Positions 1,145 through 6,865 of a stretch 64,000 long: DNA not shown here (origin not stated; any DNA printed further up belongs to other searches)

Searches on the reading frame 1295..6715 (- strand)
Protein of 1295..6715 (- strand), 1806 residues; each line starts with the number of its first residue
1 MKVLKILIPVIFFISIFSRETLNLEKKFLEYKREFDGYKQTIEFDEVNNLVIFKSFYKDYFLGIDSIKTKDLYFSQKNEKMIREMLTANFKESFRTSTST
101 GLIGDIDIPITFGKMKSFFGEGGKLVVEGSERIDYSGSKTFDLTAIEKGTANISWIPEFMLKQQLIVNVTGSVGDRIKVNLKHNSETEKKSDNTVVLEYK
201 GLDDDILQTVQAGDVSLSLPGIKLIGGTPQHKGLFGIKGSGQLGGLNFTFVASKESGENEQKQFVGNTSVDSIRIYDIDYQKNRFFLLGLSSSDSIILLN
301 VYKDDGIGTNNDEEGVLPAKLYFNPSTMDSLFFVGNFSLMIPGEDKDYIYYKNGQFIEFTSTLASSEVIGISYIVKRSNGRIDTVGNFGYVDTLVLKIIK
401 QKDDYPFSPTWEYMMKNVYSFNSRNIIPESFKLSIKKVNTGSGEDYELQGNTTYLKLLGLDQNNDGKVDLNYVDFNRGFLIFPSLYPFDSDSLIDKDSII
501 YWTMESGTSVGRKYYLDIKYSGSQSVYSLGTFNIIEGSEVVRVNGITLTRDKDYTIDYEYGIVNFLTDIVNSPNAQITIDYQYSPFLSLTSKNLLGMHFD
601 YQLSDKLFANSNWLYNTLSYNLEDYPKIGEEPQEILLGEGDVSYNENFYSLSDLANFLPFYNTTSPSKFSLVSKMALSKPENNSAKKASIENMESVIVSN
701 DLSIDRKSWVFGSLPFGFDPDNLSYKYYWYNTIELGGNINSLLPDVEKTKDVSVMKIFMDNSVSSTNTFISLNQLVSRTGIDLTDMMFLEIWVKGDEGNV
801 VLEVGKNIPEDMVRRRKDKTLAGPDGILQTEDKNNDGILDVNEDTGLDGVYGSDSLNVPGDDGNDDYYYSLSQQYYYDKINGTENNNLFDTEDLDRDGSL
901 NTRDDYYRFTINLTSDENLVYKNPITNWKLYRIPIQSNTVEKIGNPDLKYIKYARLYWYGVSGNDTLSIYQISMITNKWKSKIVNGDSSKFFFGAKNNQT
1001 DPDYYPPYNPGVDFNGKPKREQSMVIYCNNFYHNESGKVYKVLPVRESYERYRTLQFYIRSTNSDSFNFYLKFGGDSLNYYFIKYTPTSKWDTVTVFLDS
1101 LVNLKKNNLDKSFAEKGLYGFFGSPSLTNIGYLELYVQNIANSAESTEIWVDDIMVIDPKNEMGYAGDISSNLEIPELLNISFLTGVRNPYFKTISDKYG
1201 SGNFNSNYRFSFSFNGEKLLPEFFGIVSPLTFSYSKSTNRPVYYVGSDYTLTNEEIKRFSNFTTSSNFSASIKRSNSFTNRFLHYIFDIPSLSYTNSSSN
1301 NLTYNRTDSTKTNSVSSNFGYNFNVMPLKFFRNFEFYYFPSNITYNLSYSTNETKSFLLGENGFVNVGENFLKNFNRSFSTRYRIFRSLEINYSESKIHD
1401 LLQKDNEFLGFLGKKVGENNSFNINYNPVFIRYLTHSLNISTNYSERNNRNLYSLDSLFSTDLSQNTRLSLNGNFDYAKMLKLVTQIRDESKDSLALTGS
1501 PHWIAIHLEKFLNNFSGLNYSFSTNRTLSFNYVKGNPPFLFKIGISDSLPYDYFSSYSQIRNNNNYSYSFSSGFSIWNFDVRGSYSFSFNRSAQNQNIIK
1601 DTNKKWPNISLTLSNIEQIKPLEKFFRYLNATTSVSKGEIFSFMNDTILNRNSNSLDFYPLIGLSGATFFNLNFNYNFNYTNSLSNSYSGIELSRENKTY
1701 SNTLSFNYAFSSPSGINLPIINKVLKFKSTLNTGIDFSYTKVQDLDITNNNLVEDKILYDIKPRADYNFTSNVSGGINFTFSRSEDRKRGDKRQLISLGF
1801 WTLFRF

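Call 43: search_protein_families(library=pfam, proteins=[window:1295-6715:-], max_evalue=0.00001)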
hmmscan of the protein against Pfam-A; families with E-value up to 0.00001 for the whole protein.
window:1295-6715:- (1806 aa): 0 families

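Call 82: find_encoding_contigs(protein=window:1295-6715:-, flank=10000, max_places=1)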
Protein window:1295-6715:- (1806 aa): no gene with exactly this product is on record in the collection.

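Call 88: search_protein_families(library=ncbifam, proteins=[window:1295-6715:-], max_evalue=0.00001)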
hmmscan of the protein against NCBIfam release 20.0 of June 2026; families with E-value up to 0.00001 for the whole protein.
window:1295-6715:- (1806 aa): 1 family
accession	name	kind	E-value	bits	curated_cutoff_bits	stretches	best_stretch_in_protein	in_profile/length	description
TIGR04189.1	surface_SprA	equivalog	3.5e-109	366.1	200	3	344-734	377-806/2319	T9SS outer membrane translocon Sov/SprA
